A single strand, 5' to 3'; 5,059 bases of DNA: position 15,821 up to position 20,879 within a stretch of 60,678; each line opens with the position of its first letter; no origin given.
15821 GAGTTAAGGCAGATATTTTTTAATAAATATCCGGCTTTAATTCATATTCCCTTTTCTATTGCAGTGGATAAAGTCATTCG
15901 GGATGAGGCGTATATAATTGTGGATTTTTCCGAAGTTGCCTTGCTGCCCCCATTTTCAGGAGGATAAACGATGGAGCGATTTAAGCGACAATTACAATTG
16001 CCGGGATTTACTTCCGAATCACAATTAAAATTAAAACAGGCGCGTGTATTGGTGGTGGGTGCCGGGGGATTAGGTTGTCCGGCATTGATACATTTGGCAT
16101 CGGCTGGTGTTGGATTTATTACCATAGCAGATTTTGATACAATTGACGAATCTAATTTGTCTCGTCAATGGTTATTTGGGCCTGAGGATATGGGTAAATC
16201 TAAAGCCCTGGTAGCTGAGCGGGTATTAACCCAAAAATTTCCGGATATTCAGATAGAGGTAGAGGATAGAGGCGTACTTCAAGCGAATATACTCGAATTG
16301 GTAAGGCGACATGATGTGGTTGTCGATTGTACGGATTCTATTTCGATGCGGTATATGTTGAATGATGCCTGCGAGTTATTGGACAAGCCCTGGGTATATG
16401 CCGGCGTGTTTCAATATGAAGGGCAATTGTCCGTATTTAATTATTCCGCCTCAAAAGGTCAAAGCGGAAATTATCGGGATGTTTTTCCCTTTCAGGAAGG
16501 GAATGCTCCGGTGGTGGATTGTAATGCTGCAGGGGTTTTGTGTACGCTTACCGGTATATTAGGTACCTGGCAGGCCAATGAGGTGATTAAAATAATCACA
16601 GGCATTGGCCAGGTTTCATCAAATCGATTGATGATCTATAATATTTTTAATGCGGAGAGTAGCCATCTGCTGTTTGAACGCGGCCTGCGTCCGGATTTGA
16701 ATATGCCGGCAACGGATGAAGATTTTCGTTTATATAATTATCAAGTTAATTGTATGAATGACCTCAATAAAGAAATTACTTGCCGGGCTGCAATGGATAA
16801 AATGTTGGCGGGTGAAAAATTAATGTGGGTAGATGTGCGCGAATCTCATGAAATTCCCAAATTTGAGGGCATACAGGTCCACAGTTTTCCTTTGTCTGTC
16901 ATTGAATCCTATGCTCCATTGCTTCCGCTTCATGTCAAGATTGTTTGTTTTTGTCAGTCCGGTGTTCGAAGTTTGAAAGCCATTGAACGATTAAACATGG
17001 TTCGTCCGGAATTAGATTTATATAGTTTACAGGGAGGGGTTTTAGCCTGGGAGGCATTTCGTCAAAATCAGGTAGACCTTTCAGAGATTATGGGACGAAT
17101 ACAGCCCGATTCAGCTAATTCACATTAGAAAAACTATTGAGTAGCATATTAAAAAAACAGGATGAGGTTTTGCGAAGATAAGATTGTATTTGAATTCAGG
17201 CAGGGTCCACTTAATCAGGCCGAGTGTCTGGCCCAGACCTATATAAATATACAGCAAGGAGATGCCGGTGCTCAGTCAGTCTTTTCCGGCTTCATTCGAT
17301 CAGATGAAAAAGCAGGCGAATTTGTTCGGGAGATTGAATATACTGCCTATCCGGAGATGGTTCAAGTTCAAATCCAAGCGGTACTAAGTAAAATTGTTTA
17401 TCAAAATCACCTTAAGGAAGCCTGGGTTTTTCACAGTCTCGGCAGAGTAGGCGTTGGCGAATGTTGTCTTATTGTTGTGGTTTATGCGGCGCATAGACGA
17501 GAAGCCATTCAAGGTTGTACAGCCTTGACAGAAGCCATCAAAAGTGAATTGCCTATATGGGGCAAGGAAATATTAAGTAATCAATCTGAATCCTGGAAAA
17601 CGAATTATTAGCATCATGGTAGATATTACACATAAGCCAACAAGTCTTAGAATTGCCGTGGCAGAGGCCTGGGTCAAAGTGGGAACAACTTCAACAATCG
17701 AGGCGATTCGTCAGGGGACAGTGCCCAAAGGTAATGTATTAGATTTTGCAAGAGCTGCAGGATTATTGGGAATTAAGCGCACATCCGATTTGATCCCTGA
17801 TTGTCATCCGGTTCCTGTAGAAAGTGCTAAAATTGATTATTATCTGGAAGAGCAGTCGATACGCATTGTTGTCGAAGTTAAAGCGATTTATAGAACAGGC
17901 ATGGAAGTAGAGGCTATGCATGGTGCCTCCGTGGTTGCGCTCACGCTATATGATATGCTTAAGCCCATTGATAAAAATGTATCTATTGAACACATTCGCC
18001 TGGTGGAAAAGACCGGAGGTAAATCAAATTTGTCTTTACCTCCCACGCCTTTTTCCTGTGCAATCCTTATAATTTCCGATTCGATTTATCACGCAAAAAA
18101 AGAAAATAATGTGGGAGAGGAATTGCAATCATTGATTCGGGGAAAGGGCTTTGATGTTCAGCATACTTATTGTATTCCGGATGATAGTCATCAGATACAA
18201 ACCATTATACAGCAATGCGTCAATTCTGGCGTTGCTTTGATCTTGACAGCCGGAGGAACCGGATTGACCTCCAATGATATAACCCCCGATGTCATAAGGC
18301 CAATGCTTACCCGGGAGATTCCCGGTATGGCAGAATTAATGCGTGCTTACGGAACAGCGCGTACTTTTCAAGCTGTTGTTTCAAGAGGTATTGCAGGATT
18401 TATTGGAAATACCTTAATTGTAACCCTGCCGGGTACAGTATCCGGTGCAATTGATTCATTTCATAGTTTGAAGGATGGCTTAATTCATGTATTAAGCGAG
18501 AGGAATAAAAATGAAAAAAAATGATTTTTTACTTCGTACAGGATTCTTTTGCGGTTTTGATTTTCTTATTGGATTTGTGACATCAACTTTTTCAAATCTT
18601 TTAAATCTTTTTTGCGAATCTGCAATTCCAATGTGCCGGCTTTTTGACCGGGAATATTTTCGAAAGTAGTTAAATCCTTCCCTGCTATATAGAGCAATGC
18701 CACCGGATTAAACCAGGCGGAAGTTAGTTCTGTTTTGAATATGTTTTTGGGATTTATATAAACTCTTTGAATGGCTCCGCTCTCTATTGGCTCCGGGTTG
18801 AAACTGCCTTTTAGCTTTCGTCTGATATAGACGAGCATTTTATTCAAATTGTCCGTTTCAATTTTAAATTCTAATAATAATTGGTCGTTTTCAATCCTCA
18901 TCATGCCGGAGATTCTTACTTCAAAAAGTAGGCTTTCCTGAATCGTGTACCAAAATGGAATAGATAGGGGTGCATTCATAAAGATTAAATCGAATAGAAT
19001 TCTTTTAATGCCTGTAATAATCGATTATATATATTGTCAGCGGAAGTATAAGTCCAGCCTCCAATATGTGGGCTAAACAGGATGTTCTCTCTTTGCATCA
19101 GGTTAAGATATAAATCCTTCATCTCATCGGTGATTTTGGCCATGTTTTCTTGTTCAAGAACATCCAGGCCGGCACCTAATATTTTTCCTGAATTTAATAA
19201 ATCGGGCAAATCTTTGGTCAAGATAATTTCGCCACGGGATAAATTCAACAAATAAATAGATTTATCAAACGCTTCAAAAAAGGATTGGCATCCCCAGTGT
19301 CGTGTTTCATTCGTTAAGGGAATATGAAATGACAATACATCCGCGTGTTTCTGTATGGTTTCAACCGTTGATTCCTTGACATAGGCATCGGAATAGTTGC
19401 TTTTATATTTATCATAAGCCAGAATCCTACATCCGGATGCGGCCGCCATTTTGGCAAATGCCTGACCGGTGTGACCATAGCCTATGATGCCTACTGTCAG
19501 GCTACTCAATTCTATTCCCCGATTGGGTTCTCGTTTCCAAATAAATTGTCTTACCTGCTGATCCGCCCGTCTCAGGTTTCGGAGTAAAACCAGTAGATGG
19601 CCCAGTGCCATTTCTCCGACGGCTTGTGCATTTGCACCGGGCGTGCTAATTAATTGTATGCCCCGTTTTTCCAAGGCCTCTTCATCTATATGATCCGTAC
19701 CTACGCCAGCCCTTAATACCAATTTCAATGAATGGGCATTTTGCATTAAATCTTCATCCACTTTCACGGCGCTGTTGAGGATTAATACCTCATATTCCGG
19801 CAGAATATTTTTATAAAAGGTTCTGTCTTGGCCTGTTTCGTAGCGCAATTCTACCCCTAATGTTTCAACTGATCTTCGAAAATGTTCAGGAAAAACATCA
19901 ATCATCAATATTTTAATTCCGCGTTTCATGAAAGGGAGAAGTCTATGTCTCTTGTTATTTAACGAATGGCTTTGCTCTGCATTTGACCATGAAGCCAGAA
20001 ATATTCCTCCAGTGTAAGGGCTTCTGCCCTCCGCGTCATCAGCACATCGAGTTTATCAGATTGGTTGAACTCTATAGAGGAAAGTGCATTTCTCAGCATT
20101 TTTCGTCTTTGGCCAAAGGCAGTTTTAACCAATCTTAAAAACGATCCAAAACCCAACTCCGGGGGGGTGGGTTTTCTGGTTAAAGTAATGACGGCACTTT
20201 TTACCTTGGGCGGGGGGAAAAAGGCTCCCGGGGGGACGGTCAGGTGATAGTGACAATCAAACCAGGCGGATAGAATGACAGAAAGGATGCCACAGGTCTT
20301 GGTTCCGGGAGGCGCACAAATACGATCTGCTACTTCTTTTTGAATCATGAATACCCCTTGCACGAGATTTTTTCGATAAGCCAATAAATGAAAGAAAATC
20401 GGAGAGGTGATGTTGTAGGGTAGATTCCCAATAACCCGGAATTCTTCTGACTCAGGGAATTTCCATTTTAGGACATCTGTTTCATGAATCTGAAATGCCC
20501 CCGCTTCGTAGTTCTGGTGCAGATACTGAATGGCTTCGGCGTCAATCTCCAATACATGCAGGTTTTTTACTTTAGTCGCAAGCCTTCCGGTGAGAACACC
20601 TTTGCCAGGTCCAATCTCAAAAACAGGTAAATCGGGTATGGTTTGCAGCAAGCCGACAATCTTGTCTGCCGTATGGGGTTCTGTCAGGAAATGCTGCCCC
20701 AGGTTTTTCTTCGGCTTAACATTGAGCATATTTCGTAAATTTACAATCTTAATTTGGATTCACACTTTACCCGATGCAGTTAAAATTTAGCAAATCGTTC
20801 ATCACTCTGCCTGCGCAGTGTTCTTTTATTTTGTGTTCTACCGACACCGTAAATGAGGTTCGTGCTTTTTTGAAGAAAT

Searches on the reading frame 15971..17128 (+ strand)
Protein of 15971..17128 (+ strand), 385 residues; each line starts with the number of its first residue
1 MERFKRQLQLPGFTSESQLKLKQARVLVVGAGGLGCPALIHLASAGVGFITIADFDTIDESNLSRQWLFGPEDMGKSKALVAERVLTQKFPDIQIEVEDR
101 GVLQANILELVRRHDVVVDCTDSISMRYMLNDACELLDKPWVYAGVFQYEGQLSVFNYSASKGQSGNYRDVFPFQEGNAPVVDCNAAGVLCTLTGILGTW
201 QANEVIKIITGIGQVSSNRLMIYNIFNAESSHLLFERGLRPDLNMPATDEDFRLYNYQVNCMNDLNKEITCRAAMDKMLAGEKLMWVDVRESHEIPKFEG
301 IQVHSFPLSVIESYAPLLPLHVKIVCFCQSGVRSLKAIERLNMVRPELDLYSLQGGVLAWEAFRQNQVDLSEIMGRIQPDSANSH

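Call 40: search_protein_families(library=pfam, proteins=[window:15971-17128:+], max_evalue=0.00001)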
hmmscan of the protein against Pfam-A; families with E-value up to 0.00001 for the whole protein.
window:15971-17128:+ (385 aa): 1 family
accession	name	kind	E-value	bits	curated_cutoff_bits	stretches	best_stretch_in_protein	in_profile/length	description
PF00899.27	ThiF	-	7.1e-66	222.2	28.1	1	4-229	1-223/238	ThiF family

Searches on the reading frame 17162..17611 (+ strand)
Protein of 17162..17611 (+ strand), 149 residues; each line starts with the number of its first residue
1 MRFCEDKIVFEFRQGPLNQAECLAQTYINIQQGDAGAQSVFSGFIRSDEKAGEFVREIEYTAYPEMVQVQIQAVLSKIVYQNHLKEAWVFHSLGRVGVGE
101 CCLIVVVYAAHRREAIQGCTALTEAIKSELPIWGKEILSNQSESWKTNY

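Call 40: search_protein_families(library=pfam, proteins=[window:17162-17611:+], max_evalue=0.00001)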
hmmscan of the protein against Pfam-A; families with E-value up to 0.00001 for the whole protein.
window:17162-17611:+ (149 aa): 1 family
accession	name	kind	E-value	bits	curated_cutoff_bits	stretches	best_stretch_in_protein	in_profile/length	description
PF02391.22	MoaE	-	2.2e-24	86.3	23.4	1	27-129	11-114/114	MoaE protein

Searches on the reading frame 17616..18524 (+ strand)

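Call 40: search_protein_families(library=pfam, proteins=[window:17616-18524:+], max_evalue=0.00001)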
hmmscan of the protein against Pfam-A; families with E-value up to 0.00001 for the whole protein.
window:17616-18524:+ (302 aa): 2 families
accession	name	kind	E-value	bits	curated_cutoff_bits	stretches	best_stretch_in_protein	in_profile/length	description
PF01967.27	MoaC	-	5.6e-45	153.1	27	1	1-135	1-136/136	MoaC family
PF00994.29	MoCF_biosynth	-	1.5e-22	80.3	26.6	1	149-286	1-138/144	Probable molybdopterin binding domain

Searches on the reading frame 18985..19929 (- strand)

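Call 41: search_protein_families(library=pfam, proteins=[window:18985-19929:-], max_evalue=0.00001)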
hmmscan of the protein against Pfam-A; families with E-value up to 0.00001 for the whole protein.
window:18985-19929:- (314 aa): 2 families
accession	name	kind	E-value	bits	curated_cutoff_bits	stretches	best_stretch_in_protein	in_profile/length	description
PF02826.25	2-Hacid_dh_C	-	4.5e-43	147.1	25.1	1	110-290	2-178/178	D-isomer specific 2-hydroxyacid dehydrogenase, NAD binding domain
PF00389.36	2-Hacid_dh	-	3.1e-21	75.9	24.6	1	9-291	3-103/134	D-isomer specific 2-hydroxyacid dehydrogenase, catalytic domain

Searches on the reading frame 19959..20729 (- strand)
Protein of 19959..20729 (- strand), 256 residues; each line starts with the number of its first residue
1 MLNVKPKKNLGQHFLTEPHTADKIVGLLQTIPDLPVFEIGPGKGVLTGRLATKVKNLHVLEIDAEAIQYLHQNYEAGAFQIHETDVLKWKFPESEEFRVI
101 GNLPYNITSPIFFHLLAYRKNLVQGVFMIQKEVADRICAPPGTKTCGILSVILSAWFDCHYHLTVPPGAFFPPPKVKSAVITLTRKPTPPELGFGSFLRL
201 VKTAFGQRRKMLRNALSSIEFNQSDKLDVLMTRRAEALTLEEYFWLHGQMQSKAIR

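Call 41: search_protein_families(library=pfam, proteins=[window:19959-20729:-], max_evalue=0.00001)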
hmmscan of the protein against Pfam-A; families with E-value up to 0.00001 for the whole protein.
window:19959-20729:- (256 aa): 1 family
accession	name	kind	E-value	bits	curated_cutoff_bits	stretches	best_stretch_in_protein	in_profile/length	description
PF00398.26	RrnaAD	-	5e-56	190.1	24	1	5-243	3-254/263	Ribosomal RNA adenine dimethylase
